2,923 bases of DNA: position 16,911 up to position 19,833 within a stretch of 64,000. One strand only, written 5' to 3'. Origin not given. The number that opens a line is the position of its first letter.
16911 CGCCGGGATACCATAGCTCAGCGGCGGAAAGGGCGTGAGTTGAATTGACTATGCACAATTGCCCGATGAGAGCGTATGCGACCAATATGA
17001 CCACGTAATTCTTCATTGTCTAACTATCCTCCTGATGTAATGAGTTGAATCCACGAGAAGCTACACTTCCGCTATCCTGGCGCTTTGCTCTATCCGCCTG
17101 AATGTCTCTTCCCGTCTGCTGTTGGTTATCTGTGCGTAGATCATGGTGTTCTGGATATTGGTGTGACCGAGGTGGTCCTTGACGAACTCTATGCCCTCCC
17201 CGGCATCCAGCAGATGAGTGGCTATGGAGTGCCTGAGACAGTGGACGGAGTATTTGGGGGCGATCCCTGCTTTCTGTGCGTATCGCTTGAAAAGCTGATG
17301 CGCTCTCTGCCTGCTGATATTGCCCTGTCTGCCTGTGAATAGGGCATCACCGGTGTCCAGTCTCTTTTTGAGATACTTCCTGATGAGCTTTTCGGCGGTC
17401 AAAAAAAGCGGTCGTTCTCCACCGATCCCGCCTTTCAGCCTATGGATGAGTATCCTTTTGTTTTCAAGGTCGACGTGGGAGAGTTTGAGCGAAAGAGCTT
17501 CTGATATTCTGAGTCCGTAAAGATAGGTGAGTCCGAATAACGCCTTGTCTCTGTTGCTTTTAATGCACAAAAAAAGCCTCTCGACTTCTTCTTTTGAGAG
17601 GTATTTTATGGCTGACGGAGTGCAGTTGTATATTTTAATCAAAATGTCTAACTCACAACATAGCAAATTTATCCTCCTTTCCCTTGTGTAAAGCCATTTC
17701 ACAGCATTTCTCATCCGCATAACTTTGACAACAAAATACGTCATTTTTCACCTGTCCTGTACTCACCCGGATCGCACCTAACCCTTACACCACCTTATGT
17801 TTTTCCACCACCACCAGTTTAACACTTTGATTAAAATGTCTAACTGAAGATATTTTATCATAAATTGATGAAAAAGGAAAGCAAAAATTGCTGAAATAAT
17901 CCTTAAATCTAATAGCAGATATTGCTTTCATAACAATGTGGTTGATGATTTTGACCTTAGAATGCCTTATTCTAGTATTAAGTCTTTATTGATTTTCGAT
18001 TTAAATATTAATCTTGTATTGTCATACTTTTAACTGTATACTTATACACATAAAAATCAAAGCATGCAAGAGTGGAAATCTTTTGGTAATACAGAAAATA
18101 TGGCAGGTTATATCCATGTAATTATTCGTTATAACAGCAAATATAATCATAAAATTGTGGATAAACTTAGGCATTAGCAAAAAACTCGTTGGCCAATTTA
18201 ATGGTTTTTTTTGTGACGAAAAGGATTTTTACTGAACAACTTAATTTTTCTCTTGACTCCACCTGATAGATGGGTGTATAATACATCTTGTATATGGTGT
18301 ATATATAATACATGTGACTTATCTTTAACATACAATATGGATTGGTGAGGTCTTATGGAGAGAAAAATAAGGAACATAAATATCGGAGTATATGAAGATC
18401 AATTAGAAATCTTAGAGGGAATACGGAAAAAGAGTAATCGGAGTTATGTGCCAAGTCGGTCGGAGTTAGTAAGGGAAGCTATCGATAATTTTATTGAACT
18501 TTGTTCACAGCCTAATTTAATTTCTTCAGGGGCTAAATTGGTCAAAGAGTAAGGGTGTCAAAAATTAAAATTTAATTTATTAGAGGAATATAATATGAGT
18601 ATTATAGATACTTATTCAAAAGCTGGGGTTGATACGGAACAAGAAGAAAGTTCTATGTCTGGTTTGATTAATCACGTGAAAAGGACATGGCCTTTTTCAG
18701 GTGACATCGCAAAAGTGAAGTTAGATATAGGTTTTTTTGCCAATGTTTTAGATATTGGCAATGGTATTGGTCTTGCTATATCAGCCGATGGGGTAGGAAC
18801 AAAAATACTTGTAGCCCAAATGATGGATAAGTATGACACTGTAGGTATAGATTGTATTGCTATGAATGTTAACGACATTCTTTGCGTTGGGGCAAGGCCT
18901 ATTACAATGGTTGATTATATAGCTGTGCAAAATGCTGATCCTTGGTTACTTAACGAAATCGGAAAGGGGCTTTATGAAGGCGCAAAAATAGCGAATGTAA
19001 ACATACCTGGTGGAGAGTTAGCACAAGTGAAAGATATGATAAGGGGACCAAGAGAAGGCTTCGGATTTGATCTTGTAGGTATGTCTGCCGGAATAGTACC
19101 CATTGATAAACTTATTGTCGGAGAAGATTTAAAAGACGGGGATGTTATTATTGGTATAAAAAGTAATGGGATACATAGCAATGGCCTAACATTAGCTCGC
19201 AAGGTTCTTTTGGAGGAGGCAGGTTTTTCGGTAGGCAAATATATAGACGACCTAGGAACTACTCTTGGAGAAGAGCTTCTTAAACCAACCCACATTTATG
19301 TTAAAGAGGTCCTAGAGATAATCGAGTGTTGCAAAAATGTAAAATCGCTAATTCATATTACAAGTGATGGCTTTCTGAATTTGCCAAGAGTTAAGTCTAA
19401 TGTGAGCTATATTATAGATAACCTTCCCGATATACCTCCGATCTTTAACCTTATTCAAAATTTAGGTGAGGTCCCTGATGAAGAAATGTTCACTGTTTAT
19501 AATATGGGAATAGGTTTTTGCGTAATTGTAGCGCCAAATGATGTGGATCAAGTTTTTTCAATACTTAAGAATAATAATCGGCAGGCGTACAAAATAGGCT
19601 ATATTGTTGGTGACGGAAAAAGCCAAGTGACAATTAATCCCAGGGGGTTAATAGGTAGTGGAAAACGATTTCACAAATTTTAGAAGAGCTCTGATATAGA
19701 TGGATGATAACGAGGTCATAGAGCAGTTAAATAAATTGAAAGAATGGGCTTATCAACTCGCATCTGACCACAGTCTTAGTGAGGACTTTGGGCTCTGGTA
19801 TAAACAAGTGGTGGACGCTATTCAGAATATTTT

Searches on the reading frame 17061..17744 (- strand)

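Call 68: search_protein_families(library=pfam, proteins=[window:17061-17744:-], max_evalue=0.001)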
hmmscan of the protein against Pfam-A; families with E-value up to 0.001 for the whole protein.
window:17061-17744:- (227 aa): 1 family
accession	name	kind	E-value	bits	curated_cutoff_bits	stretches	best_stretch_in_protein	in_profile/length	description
PF00589.27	Phage_integrase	-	7.6e-35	120.6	27.1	1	47-208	1-170/172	Phage integrase family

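Call 71: search_protein_families(library=ncbifam, proteins=[window:17061-17744:-], max_evalue=0.01)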
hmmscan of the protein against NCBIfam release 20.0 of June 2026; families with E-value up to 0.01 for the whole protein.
window:17061-17744:- (227 aa): 13 families
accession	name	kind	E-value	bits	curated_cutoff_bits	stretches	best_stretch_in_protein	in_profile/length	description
NF040815.2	recomb_XerA_Arch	equivalog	3e-41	141.7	220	1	36-213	84-261/263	site-specific tyrosine recombinase/integron integrase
TIGR02225.1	recomb_XerD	equivalog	9.1e-33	113.8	329.6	1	44-217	99-285/290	site-specific tyrosine recombinase XerD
TIGR02224.1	recomb_XerC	equivalog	2.8e-30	105.7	335.15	1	61-218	125-289/295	tyrosine recombinase XerC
NF001399.0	PRK00283.1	subfamily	9.9e-30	103.8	279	1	38-216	103-293/300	tyrosine recombinase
TIGR02249.1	integrase_gron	subfamily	3.6e-23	82.4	265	2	143-209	237-303/315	integron integrase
NF007371.0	PRK09871.1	subfamily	2.7e-22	79.3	222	1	48-210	6-178/198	tyrosine-type DNA invertase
NF003462.0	PRK05084.1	equivalog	7.6e-22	77.5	267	1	62-220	193-358/360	tyrosine recombinase XerS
NF007370.0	PRK09870.1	subfamily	1.5e-21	77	221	1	48-210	12-183/200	tyrosine-type DNA invertase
NF002331.0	PRK01287.1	subfamily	2.1e-17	63.1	371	1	42-207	137-313/365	site-specific tyrosine recombinase XerC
NF011946.0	PRK15417.1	equivalog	1e-16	61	435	2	145-208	254-317/337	integron integrase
NF002685.0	PRK02436.1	equivalog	0.00033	20.6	178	1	71-195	119-235/245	site-specific tyrosine recombinase XerD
NF047926.1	integrase_GmtZ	equivalog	0.00059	17.9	600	1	139-222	404-486/784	gamma-mobile-trio integrase GmtZ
NF041502.1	integrase_1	equivalog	0.0014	17.4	350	1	96-209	246-363/484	site-specific integrase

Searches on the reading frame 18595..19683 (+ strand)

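Call 68: search_protein_families(library=pfam, proteins=[window:18595-19683:+], max_evalue=0.001)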
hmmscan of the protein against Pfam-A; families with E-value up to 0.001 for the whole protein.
window:18595-19683:+ (362 aa): 2 families
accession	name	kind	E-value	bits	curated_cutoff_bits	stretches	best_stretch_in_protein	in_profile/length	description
PF02769.27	AIRS_C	-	1.9e-23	83.8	23.1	1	180-347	1-155/156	AIR synthase related protein, C-terminal domain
PF00586.29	AIRS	-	1.8e-21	77.1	24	1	49-148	4-97/112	AIR synthase related protein, N-terminal domain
